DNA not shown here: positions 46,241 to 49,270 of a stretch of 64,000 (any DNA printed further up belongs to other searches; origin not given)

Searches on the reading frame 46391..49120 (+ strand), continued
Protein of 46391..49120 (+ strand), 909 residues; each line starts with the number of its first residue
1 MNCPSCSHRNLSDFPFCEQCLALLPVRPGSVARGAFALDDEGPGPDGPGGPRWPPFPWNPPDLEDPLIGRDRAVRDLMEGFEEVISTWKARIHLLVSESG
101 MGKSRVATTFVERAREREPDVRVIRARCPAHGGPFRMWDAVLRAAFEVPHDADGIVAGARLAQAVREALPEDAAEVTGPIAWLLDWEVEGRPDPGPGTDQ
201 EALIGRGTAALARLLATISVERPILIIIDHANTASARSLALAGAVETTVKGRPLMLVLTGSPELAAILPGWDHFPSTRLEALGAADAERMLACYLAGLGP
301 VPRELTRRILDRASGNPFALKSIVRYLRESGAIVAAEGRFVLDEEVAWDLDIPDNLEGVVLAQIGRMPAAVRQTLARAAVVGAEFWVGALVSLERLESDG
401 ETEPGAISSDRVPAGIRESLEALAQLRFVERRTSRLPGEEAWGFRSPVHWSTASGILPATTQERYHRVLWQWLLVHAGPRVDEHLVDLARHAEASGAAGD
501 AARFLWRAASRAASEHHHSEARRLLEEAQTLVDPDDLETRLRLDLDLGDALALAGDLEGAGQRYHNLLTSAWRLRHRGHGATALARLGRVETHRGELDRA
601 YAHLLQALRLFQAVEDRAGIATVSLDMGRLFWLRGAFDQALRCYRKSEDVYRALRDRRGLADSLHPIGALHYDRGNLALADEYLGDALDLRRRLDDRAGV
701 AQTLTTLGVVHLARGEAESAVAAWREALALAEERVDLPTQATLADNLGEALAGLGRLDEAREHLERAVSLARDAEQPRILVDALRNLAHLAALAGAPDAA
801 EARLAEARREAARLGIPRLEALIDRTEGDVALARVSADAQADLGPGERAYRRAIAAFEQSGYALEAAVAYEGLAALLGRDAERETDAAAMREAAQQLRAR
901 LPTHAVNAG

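Call 15: find_encoding_contigs(protein=P0019, flank=10000, max_places=1)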
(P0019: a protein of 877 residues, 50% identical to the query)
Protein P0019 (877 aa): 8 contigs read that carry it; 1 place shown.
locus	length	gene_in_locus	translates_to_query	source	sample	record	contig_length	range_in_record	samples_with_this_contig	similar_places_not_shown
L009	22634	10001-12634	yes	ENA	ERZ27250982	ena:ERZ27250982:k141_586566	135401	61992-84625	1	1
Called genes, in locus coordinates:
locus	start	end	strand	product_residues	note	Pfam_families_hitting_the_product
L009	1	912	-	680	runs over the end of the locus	-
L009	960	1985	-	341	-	PF01551:Peptidase_M23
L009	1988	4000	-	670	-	PF00270:DEAD (faint), PF04851:ResIII, PF17757:UvrB_inter, PF27431:UvrB_3rd, PF00271:Helicase_C, PF12344:UvrB, PF02151:UVR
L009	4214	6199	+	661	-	-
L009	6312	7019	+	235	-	PF03243:MerB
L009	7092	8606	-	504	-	-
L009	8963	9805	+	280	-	PF02086:MethyltransfD12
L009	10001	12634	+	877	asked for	PF13428:TPR_14 (faint), PF13176:TPR_7 (faint), PF14938:SNAP (faint), PF00515:TPR_1 (faint), PF07719:TPR_2 (faint), PF13181:TPR_8 (faint), PF17874:TPR_MalT, PF13424:TPR_12, +2 more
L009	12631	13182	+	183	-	-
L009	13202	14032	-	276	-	PF16697:Yop-YscD_cpl, PF00498:FHA, PF00990:GGDEF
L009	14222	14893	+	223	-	-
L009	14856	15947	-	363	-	PF00561:Abhydrolase_1 (weak), PF12146:Hydrolase_4 (faint)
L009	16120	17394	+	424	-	PF20245:DUF6600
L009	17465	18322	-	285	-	PF00149:Metallophos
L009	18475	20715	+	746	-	-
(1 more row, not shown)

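Call 16: find_encoding_contigs(protein=P0014, flank=10000, max_places=1)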
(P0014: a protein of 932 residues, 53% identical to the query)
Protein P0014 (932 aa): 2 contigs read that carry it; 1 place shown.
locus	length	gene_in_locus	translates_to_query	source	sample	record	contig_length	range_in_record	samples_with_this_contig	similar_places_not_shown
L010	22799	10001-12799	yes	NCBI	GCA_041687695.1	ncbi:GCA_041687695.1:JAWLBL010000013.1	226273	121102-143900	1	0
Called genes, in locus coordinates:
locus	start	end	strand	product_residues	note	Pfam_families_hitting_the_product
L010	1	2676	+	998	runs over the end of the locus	PF12419:DUF3670, PF00176:SNF2-rel_dom, PF04851:ResIII (weak), PF00271:Helicase_C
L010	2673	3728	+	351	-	-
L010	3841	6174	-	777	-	-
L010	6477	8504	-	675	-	PF13607:Succ_CoA_lig, PF13549:ATP-grasp_5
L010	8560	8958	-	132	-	PF00472:RF-1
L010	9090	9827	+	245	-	PF00106:adh_short, PF01370:Epimerase (weak), PF08659:KR (faint), PF13561:adh_short_C2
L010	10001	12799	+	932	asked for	PF13191:AAA_16, PF07719:TPR_2 (faint), PF10602:RPN7 (faint), PF13176:TPR_7 (faint), PF17874:TPR_MalT, PF13424:TPR_12, PF17874:TPR_MalT (weak), PF13424:TPR_12, +4 more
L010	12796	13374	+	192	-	-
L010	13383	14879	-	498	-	PF00069:Pkinase, PF01636:APH (faint), PF07714:PK_Tyr_Ser-Thr, PF13453:Zn_ribbon_TFIIB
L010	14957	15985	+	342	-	PF00561:Abhydrolase_1, PF12146:Hydrolase_4 (faint)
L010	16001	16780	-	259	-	PF13505:OMP_b-brl (weak)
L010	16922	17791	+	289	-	PF16697:Yop-YscD_cpl, PF00498:FHA, PF00990:GGDEF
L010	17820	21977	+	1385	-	-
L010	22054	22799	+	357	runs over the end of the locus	PF01628:HrcA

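Call 28: search_solved_structures(query=A1, max_evalue=0.01)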
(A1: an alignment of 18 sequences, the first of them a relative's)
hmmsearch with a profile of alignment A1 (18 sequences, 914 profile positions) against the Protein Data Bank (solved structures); distinct sequences matched with E-value up to 0.01: 130 (the best 60 are shown).
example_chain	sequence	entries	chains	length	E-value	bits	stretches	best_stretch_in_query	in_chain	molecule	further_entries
9qhb_A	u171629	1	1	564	1.4e-43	152.4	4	544-691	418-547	Engineered tetratricopeptide repeat protein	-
6hc2_A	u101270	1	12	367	1.6e-28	102.6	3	673-799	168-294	G-protein-signaling modulator 2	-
5a7d_B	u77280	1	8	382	5.9e-28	100.7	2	595-790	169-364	PINS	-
3sf4_A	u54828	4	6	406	1.3e-27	99.6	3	594-698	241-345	G-protein-signaling modulator 2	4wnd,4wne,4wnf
4wng_A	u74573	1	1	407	1.3e-27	99.5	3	594-698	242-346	G-protein-signaling modulator 2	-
5a6c_A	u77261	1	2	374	4.3e-27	97.8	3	594-698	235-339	G-PROTEIN-SIGNALING MODULATOR 2, AFADIN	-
8bu0_A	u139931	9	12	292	4.9e-27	97.6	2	544-693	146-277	Consensus tetratricopeptide repeat protein | Crystal structure of an 8-repeat consensus TPR superhelix with Zinc. | Monomer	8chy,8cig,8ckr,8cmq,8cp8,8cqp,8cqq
3ro2_A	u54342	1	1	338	4.4e-26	94.5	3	586-675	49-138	G-protein-signaling modulator 2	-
4g2v_A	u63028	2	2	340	4.8e-26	94.4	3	586-675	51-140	G-protein-signaling modulator 2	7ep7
4a1s_A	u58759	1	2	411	1.3e-25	92.9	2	595-772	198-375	PARTNER OF INSCUTEABLE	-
4jhr_A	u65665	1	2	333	3.5e-23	84.9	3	594-698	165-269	G-protein-signaling modulator 2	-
9qhc_A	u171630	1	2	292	1.2e-22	83.2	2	544-689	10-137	Engineered tetratricopeptide repeat protein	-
7ai4_A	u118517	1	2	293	2.7e-20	75.3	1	536-771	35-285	Isoform C of Kinesin light chain 1,Isoform C of Kinesin light chain 1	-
3nf1_A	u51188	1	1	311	1.1e-19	73.3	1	536-732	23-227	Kinesin light chain 1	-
6fuz_A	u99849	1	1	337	2.1e-19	72.4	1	536-732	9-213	Kinesin light chain 1,Kinesin light chain 1,C-Jun-amino-terminal kinase-interacting protei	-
6mfv_A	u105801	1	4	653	1.2e-07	33.5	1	585-818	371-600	tetratricopeptide repeat sensor PH0952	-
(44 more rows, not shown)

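Call 40: find_related_loci(query=A1, collection=genome_contigs, flank=6000)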
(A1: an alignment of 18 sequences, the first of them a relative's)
Query A1 (909 aa) in genome_contigs; peptide patterns used: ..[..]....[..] (x = any residue, [..] = any of these).
63 stretches matched a pattern; 17 encode a relative of the query (tblastn E <= 1e-3); 17 distinct loci.
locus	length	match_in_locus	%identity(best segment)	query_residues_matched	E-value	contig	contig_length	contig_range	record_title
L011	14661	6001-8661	55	1-883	0e+0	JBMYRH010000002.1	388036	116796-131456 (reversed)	MAG: Myxococcota bacterium isolate ME_XS_2303_bin_6 ME_XS_2303_bin_6_1, whole genome shotgun sequence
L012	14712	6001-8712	53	1-898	0e+0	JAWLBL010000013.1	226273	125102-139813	MAG: Myxococcota bacterium isolate 15dZY3.bin.102 NODE_119_length_226273_cov_86.592460, whole genome shotgun sequence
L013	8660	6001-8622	49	23-884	0e+0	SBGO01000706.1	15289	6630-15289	MAG: Deltaproteobacteria bacterium isolate M1802 scaffold_633_1, whole genome shotgun sequence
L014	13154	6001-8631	46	1-874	0e+0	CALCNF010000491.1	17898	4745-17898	MAG TPA_asm: uncultured proteobacterium isolate ERR599101_bin.47_CONCOCT_v1.1_MAG genome assembly, contig: ERZ841449.558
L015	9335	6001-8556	47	53-899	0e+0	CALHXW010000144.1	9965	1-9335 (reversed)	MAG: uncultured bacterium isolate R4_Bin_Bin_91_sub_1 genome assembly, contig: c_000001777665, whole genome shotgun sequ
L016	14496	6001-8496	48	52-877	0e+0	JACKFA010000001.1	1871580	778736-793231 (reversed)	MAG: Deltaproteobacteria bacterium isolate HK-STAS-MYXO-48 HK-STAS-MYXO-48_1, whole genome shotgun sequence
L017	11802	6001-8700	44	1-896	0e+0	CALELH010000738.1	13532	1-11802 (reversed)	MAG TPA_asm: uncultured Myxococcales bacterium isolate ERR598995_bin.40_CONCOCT_v1.1_MAG genome assembly, contig: ERZ842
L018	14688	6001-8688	43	1-898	0e+0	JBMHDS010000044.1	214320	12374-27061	MAG: Bradymonadia bacterium isolate xHP1_bin.495 c_000000000044, whole genome shotgun sequence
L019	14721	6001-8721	42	1-902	0e+0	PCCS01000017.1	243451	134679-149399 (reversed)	MAG: Myxococcales bacterium isolate NP1036 40518, whole genome shotgun sequence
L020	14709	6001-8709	42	1-908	0e+0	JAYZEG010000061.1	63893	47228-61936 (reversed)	MAG: Myxococcota bacterium isolate XB_MAG137 DB_MAG137_0061, whole genome shotgun sequence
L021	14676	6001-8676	46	24-899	0e+0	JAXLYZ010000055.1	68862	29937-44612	MAG: Myxococcota bacterium isolate STL-MYX26 C4.62.fa-55, whole genome shotgun sequence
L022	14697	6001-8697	44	38-899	0e+0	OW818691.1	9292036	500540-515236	metagenome genome assembly, chromosome: 1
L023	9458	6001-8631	42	1-877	0e+0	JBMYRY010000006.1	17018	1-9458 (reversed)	MAG: Bradymonadia bacterium isolate ME_XS_2303_bin_34 ME_XS_2303_bin_34_5, whole genome shotgun sequence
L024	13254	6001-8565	50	52-902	0e+0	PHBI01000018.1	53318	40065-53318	MAG: Deltaproteobacteria bacterium HGW-Deltaproteobacteria-14 08E140C01_z5_2013_Ig3399_v2_scaffold_576, whole genome sho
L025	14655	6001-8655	46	11-882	0e+0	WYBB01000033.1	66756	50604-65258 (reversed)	MAG: Deltaproteobacteria bacterium isolate PRO4 k127_53452, whole genome shotgun sequence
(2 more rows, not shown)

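Call 48: predict_structure(alignment_id=A7)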
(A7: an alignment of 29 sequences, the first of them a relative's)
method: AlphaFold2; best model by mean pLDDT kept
length: 909 residues; sequences in the alignment: 29
mean_pLDDT: 85.8   pTM: 0.64
mean pLDDT of the five models: 85.8, 83.8, 82.2, 81.9, 81.6
residues with pLDDT >= 90: 466; 70-90: 358; 50-70: 50; < 50: 35
segments of 3 or more residues with pLDDT < 50: 24-51, 903-909
pLDDT, mean of each block of 10 residues (from residue 1): 70 67 44 28 34 65 82 94 91 88 90 92 88 82 87 83 91 89 88 69 87 91 92 85 86 93 74 86 90 85 87 84 81 82 83 70 81 92 91 79 63 89 82 78 81 85 92 86 90 93 95 83 93 92 95 92 96 93 96 91 97 96 96 90 96 94 95 87 95 90 94 89 93 90 96 92 97 92 96 91 94 88 94 87 91 92 88 93 92 87 42
secondary structure, 60 per line:
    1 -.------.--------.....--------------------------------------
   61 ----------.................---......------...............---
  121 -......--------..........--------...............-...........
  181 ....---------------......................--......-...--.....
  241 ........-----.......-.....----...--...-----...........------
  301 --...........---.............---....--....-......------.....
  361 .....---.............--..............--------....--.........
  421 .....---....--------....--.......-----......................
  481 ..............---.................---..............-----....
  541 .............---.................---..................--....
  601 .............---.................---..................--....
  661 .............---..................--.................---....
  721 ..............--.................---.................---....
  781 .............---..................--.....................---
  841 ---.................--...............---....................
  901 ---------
elements in order (helices of 4 or more, strands of 3 or more residues): H18-22 H71-87 E91-96 H103-117 E122-127 H136-145 H154-168 H170-184 H200-221 E224-229 H236-248 E254-260 H262-266 E276-278 H284-294 H303-313 H317-329 E333-336 E339-342 H344-349 H356-365 H369-381 E384-386 H387-397 H406-409 H412-425 E429-432 E441-444 H447-453 H459-494 H498-514 H518-531 H537-553 H557-573 H577-594 H597-613 H617-633 H637-654 H657-673 H677-694 H697-713 H717-734 H737-753 H757-773 H777-793 H797-814 H817-837 H844-860 H863-877 H881-900
